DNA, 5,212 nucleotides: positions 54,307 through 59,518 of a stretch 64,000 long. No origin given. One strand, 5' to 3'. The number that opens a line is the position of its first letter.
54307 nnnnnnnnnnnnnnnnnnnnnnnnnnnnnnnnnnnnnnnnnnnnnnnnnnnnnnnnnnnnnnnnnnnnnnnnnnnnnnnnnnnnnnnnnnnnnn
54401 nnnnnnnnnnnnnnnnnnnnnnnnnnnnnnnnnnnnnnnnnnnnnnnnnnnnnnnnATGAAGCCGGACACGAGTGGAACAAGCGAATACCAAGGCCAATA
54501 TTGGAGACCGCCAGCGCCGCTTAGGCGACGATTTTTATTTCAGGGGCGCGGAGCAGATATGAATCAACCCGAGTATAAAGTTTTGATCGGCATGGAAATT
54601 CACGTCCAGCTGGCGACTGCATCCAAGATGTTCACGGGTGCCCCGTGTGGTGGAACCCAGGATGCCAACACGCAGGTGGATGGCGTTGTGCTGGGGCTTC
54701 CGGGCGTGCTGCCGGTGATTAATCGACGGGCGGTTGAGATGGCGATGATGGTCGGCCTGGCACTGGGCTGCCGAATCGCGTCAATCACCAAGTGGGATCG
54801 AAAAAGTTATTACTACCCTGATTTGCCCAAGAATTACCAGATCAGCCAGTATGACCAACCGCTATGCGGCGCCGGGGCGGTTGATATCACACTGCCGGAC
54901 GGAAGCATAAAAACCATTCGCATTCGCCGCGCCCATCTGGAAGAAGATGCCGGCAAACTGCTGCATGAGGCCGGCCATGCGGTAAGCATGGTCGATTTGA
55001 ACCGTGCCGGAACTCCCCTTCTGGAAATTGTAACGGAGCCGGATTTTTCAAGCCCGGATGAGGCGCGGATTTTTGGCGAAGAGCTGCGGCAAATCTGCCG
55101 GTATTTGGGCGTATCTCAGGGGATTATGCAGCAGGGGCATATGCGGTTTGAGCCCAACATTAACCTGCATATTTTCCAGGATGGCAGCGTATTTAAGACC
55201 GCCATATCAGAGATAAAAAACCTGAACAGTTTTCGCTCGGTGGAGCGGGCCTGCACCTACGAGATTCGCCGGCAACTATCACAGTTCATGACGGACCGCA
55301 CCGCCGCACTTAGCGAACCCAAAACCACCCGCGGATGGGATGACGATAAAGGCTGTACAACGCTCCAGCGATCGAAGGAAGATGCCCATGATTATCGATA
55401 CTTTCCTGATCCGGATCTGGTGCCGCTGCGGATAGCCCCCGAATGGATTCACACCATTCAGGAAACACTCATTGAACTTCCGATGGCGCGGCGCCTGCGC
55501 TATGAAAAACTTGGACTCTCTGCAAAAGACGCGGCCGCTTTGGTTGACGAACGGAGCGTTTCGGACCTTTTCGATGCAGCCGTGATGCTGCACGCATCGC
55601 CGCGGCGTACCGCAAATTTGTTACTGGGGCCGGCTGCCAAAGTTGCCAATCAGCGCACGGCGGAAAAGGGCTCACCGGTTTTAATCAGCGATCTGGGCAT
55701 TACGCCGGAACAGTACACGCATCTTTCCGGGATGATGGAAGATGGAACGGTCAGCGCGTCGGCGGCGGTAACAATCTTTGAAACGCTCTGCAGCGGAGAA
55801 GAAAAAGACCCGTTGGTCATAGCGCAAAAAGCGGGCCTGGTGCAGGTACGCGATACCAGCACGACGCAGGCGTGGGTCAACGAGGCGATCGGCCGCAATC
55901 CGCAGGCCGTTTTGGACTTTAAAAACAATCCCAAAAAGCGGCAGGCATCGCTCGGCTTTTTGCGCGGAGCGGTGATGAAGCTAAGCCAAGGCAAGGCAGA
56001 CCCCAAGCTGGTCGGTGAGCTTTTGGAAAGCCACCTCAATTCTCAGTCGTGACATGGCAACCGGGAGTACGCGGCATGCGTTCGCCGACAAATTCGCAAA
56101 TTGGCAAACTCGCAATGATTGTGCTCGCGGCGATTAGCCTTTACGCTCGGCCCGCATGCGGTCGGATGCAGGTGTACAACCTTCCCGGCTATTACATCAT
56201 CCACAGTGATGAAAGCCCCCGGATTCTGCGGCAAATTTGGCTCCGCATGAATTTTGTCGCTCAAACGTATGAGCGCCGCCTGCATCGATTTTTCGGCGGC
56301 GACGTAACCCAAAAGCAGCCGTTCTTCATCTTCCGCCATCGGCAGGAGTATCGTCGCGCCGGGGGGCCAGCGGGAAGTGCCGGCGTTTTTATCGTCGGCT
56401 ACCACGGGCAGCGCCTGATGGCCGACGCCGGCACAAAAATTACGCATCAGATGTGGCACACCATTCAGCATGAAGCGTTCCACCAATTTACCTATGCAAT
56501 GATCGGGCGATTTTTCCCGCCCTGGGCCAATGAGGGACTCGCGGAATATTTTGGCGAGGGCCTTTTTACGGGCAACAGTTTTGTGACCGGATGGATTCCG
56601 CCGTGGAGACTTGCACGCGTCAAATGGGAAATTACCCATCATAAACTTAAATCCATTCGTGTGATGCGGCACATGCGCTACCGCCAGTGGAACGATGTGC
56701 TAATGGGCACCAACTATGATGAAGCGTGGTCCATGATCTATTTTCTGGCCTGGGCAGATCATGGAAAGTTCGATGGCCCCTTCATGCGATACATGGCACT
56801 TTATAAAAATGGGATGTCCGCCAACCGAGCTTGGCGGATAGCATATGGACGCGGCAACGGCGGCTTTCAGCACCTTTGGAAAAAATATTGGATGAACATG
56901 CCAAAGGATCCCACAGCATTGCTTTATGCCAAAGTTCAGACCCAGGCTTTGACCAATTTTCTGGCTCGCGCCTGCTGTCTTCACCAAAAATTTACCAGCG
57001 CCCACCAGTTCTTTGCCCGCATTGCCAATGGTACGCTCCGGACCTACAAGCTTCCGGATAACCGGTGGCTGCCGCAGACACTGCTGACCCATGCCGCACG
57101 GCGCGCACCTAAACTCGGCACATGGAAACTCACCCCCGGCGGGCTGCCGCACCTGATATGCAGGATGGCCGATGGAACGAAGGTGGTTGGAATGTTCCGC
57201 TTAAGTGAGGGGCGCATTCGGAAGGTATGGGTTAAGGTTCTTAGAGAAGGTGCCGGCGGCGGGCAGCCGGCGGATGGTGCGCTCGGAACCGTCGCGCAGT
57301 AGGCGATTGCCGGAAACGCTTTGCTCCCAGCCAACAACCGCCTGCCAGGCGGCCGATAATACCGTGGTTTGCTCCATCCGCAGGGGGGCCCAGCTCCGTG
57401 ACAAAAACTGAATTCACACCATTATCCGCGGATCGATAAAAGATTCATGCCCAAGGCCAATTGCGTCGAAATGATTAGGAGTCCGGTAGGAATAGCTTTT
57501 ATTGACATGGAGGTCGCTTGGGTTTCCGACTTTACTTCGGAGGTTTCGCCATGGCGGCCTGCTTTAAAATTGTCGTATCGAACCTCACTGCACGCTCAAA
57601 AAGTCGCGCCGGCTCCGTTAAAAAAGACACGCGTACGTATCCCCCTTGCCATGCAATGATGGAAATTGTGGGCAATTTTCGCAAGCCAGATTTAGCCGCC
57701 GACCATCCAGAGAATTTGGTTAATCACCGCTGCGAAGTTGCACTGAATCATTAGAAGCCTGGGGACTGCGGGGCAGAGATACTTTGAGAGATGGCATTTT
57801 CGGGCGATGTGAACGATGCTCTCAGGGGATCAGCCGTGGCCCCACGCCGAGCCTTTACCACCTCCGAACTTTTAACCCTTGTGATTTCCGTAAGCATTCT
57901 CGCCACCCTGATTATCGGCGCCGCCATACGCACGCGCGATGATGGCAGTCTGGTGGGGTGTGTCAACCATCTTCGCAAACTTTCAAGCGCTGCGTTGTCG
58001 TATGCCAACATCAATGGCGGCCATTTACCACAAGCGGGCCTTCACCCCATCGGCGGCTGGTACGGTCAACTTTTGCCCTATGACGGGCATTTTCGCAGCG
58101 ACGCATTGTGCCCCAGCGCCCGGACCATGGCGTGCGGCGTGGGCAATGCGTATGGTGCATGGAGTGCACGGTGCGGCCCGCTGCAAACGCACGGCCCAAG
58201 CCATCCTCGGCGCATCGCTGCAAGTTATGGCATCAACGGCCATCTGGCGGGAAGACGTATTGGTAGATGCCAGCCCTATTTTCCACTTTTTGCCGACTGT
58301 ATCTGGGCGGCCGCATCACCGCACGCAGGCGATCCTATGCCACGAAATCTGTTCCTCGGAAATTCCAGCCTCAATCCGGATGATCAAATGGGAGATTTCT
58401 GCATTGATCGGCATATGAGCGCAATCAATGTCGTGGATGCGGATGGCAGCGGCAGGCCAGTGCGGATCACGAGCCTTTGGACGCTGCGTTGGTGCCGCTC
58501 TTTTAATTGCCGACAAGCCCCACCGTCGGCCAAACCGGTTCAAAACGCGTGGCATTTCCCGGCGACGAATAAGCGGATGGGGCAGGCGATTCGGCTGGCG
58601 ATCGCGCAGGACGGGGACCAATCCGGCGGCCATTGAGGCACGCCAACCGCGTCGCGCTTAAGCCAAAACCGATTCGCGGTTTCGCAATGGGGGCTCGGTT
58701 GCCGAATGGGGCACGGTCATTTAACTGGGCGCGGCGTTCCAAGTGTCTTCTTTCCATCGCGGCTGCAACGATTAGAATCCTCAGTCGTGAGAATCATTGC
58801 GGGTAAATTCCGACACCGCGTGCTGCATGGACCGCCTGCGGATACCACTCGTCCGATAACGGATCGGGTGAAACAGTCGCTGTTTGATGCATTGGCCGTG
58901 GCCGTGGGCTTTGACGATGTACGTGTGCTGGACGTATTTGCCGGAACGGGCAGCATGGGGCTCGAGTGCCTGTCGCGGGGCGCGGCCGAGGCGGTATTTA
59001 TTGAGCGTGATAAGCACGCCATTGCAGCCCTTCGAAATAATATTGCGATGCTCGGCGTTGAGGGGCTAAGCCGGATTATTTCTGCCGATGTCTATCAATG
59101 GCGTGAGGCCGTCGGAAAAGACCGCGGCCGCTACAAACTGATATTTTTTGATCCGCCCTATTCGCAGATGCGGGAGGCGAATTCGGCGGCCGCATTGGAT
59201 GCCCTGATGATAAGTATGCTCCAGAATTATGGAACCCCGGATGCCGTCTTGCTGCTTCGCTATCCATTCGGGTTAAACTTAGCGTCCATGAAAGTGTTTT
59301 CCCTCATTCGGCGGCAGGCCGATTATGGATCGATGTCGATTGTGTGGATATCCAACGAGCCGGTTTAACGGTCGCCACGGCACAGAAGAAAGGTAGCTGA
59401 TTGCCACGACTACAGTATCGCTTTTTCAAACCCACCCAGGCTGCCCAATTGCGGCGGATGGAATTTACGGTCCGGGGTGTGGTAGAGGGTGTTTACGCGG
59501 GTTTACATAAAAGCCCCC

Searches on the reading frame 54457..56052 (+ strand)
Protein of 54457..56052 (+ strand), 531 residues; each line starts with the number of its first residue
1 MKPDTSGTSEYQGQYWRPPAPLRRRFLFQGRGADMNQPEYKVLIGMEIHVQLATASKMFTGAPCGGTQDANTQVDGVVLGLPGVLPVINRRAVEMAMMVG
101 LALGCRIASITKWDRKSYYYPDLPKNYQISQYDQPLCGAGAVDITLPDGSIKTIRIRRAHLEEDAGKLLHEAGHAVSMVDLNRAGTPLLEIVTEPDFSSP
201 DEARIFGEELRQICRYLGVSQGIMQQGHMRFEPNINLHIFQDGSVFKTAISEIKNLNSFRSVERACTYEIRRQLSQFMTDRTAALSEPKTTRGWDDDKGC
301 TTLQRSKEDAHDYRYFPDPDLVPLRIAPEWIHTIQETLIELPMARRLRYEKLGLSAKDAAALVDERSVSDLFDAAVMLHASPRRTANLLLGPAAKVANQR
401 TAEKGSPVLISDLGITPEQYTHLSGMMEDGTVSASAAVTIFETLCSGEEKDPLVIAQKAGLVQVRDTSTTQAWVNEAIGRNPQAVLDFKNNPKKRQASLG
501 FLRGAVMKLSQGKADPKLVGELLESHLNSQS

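Call 19: search_protein_families(library=pfam, proteins=[window:54457-56052:+], max_evalue=0.001)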
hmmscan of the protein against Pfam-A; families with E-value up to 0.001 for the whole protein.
window:54457-56052:+ (531 aa): 2 families
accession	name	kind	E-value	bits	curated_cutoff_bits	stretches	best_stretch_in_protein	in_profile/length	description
PF02934.20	GatB_N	-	6.4e-103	344.2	23.4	1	43-331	2-276/277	GatB/GatE catalytic domain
PF02637.23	GatB_Yqey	-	4.5e-28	98.4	27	1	370-527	1-148/148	GatB domain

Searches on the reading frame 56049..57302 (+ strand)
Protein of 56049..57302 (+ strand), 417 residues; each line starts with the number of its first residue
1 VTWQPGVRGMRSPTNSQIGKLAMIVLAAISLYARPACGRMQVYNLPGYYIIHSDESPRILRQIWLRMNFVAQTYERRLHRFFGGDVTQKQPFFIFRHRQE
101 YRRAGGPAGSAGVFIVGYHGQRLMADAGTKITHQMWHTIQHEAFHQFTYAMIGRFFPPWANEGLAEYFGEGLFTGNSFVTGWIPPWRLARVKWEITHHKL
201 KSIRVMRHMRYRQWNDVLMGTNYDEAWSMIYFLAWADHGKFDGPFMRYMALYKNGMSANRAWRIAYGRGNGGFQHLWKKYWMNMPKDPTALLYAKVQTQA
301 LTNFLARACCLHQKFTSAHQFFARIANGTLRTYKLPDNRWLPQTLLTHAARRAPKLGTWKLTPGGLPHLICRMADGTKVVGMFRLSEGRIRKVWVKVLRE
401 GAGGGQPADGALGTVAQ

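Call 19: search_protein_families(library=pfam, proteins=[window:56049-57302:+], max_evalue=0.001)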
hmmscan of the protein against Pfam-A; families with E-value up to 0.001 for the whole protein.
window:56049-57302:+ (417 aa): 1 family
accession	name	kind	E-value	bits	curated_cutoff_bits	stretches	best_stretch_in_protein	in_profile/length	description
PF07607.17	DUF1570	-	1.3e-05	25.9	22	1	138-238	4-112/129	Protein of unknown function (DUF1570)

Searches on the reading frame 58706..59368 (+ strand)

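Call 19: search_protein_families(library=pfam, proteins=[window:58706-59368:+], max_evalue=0.001)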
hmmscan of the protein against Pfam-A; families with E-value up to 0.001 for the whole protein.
window:58706-59368:+ (220 aa): 5 families
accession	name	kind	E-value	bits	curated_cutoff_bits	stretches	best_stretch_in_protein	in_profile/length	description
PF03602.21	Cons_hypoth95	-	2.9e-38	131.8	24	1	28-164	1-133/182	Conserved hypothetical protein 95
PF05175.20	MTS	-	1.3e-06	28.6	23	1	62-163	26-119/170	Methyltransferase small domain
PF02475.24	TRM5-TYW2_MTfase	-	4.1e-05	24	28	1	71-139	37-106/164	TRM5/TYW2 methyltransferase domain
PF02086.21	MethyltransfD12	-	0.00053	20.2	22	0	70-91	20-41/253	D12 class N6 adenine-specific DNA methyltransferase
PF13847.12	Methyltransf_31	-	0.00081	19.5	27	0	70-152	3-84/145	Methyltransferase domain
